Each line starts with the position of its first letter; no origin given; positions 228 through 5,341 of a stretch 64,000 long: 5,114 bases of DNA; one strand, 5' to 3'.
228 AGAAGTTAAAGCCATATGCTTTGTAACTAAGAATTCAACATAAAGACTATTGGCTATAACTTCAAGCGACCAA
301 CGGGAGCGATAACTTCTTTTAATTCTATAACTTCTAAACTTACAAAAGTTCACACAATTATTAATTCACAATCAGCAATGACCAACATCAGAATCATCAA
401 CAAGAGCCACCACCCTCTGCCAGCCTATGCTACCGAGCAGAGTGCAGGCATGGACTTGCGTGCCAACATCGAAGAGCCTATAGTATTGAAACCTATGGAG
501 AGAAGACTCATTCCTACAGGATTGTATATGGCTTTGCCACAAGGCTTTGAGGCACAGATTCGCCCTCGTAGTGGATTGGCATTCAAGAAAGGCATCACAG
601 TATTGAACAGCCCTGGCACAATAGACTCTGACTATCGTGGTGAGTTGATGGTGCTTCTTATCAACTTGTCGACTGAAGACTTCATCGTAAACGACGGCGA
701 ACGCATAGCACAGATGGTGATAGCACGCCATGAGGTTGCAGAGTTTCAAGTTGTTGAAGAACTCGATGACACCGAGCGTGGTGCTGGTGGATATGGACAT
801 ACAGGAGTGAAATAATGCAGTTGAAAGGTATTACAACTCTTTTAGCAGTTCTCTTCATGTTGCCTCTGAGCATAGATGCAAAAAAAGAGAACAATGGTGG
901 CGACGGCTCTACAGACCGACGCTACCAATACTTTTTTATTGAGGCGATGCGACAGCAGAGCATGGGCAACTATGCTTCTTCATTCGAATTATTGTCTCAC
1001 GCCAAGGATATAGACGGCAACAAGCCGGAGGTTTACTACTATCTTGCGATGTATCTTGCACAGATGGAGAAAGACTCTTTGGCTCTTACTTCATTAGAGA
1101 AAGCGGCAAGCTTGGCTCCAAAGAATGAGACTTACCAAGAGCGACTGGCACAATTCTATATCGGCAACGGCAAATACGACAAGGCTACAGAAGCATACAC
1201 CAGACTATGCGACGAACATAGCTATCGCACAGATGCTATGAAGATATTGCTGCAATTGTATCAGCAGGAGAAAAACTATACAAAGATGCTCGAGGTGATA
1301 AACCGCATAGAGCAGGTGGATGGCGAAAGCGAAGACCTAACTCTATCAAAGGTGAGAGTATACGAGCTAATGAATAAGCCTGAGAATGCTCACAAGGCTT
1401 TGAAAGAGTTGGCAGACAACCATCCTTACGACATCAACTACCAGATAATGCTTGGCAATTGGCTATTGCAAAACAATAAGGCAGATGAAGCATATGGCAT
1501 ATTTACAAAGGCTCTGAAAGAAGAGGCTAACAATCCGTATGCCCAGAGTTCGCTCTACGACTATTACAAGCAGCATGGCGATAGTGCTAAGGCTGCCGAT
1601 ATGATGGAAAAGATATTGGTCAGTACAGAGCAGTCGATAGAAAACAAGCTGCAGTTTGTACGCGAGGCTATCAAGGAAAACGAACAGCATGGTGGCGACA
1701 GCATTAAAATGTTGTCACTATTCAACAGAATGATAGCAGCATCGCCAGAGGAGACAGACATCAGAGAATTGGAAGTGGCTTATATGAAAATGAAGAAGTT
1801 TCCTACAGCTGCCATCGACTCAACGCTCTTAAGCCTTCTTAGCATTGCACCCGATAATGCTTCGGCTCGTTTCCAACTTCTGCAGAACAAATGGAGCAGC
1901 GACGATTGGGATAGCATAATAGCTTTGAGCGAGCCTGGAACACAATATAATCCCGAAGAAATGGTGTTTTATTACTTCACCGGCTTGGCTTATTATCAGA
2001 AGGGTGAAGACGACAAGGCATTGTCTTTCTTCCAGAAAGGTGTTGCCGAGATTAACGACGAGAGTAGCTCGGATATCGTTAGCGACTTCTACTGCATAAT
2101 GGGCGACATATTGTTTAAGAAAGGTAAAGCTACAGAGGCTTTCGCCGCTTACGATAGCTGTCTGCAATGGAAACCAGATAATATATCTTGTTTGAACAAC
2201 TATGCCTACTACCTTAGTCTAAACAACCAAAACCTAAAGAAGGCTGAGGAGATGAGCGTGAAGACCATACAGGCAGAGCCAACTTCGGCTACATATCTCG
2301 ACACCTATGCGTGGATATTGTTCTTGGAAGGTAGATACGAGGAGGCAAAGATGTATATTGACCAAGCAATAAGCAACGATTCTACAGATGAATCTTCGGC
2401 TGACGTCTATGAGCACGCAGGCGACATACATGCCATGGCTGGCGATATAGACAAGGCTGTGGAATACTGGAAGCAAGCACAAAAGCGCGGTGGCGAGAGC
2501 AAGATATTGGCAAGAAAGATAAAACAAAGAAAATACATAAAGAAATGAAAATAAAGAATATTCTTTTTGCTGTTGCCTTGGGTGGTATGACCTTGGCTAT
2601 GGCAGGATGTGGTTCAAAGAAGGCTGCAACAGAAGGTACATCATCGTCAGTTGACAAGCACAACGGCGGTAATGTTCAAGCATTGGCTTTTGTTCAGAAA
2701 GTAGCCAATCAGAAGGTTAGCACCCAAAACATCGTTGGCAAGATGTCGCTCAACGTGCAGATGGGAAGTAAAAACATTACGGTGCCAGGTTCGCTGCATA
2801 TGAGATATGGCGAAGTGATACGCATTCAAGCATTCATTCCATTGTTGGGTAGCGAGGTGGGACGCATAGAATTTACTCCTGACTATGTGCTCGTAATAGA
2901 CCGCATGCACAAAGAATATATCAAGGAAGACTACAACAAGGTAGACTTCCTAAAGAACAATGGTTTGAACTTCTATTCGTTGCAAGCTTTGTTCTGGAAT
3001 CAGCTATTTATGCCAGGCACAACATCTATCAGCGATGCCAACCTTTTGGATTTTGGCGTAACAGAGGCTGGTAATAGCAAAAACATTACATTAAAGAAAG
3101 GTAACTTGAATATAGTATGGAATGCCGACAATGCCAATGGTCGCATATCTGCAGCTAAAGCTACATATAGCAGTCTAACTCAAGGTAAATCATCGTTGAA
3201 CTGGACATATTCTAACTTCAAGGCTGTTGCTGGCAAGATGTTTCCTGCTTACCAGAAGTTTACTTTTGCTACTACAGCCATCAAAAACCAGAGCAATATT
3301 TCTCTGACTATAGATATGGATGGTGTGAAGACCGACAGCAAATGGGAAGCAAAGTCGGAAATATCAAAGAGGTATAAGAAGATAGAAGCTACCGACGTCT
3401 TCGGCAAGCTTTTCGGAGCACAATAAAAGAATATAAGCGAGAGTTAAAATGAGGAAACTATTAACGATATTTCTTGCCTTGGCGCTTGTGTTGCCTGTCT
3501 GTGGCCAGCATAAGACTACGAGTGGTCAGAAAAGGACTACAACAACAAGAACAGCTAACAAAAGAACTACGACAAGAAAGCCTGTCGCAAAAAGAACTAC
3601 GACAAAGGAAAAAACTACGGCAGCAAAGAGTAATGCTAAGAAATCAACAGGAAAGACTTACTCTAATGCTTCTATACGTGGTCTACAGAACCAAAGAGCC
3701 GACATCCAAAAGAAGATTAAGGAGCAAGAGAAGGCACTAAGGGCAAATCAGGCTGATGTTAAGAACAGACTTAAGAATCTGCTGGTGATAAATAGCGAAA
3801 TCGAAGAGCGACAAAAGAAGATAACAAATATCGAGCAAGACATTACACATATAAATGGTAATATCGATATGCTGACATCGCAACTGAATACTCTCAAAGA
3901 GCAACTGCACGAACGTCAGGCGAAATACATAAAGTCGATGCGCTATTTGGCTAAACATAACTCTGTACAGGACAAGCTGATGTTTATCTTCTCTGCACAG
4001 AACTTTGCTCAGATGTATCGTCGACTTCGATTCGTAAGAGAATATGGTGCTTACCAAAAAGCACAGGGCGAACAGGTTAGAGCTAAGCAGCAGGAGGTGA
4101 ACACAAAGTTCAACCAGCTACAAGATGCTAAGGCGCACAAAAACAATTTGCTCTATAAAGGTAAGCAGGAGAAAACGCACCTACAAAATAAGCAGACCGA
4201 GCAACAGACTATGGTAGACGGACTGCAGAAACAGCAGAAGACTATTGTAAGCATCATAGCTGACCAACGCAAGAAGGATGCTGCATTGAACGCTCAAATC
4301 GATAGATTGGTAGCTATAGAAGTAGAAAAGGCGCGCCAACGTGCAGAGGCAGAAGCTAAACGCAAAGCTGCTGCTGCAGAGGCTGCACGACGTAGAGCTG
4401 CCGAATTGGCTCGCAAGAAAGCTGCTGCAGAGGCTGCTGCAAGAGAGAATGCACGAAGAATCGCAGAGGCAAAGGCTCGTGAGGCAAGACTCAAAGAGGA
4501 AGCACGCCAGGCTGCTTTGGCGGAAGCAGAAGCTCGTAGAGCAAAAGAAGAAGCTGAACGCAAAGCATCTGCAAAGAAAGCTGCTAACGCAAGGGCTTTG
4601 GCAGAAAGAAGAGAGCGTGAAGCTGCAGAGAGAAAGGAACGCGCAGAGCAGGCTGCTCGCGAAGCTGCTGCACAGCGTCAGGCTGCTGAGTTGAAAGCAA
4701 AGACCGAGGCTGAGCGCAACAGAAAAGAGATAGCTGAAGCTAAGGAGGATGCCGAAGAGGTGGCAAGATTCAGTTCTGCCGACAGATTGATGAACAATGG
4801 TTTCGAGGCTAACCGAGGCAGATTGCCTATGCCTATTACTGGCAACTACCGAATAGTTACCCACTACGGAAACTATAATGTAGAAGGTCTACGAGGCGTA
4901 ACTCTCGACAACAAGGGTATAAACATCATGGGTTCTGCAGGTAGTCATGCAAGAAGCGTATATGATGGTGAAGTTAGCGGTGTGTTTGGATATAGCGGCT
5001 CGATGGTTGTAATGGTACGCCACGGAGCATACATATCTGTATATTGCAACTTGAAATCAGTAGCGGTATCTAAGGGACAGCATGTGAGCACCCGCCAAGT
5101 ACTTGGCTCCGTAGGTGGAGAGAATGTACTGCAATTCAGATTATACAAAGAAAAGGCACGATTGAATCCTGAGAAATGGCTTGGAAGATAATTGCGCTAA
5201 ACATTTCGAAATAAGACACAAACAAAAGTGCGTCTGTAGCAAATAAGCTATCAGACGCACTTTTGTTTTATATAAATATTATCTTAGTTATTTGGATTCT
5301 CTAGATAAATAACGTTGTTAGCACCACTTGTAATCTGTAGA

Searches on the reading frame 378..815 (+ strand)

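Call 62: search_protein_families(library=pfam, proteins=[window:378-815:+], max_evalue=0.00001)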
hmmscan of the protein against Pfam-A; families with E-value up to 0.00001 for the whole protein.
window:378-815:+ (145 aa): 2 families
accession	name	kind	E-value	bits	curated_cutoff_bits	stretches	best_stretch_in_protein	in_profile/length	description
PF00692.24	dUTPase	-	1.3e-32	112.7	22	1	13-143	4-129/129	dUTPase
PF22769.1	DCD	-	3.6e-11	43.8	27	1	30-117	66-152/153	dCTP deaminase-like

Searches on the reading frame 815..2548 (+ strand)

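Call 62: search_protein_families(library=pfam, proteins=[window:815-2548:+], max_evalue=0.00001)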
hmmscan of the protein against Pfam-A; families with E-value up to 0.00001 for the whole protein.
window:815-2548:+ (577 aa): 18 families
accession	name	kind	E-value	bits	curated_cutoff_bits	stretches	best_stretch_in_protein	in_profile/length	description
PF07719.23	TPR_2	-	9.8e-25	85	27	0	71-104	1-34/34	Tetratricopeptide repeat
PF13428.12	TPR_14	-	1e-24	84.9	23.5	0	71-114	1-44/44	Tetratricopeptide repeat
PF14559.12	TPR_19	-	1.7e-21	76.8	25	0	217-268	1-52/68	Tetratricopeptide repeat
PF13432.12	TPR_16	-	1.4e-16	61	32.7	0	506-558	11-60/65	Tetratricopeptide repeat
PF23914.1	TPR_CcmH_CycH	-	2.4e-16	60.4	42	1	428-517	55-146/158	Cytochrome c-type biogenesis protein H TPR domain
PF00515.34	TPR_1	-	1.5e-15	56.7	27.8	0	71-104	1-34/34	Tetratricopeptide repeat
PF13424.12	TPR_12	-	3.5e-15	56.4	30.1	0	497-555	8-71/77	Tetratricopeptide repeat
PF13181.12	TPR_8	-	1.1e-14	53.7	25.7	0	424-456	2-34/34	Tetratricopeptide repeat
PF12895.13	ANAPC3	-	6.6e-11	42.8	27.2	0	470-523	1-54/82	Anaphase-promoting complex, cyclosome, subunit 3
PF25064.1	ARM_TT21_5th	-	8.1e-11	42.7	27.8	0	427-478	5-55/117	TT21 fifth ARM repeats domain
PF13371.12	TPR_9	-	6.9e-10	39.2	35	0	145-205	1-61/73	Tetratricopeptide repeat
PF13431.12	TPR_17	-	7.1e-10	38.8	24.4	0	445-477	1-32/34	Tetratricopeptide repeat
PF13174.12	TPR_6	-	1.3e-09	38.5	26.3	0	110-135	5-30/33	Tetratricopeptide repeat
PF13429.12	TPR_15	-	4.2e-09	36.7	26.2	0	74-237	112-278/280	Tetratricopeptide repeat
PF25062.1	ARM_TT21_N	-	1.1e-08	35.6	40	0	70-165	99-194/222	Tetratricopeptide repeat protein 21 N-terminal ARM repeat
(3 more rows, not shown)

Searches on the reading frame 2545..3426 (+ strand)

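Call 62: search_protein_families(library=pfam, proteins=[window:2545-3426:+], max_evalue=0.00001)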
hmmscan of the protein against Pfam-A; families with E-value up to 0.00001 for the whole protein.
window:2545-3426:+ (293 aa): 1 family
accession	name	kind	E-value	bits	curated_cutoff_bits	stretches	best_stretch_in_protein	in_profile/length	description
PF14125.13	DUF4292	-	2.5e-44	151.9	23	1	59-280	3-209/209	Domain of unknown function (DUF4292)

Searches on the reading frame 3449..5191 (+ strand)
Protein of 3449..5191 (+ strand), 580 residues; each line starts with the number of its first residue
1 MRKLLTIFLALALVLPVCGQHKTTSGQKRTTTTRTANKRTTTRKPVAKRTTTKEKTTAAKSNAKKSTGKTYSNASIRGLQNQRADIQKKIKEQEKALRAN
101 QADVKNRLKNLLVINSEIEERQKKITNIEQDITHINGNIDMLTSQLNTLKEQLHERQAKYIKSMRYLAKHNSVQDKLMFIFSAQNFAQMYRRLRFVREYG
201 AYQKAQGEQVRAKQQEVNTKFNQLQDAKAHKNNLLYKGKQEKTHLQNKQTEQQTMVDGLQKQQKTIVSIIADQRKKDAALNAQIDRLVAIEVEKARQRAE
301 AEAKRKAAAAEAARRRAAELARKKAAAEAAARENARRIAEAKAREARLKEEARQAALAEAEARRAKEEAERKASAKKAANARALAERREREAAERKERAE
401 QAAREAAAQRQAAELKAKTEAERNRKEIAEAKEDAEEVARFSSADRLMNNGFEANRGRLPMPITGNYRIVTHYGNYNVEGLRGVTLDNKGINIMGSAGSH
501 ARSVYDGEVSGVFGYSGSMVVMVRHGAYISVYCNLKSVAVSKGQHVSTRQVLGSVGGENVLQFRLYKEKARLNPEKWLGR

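Call 62: search_protein_families(library=pfam, proteins=[window:3449-5191:+], max_evalue=0.00001)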
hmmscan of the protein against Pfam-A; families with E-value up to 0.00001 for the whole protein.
window:3449-5191:+ (580 aa): 1 family
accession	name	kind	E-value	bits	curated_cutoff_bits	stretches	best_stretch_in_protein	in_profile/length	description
PF01551.29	Peptidase_M23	-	9.5e-12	45.4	28.7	1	488-574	3-96/96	Peptidase family M23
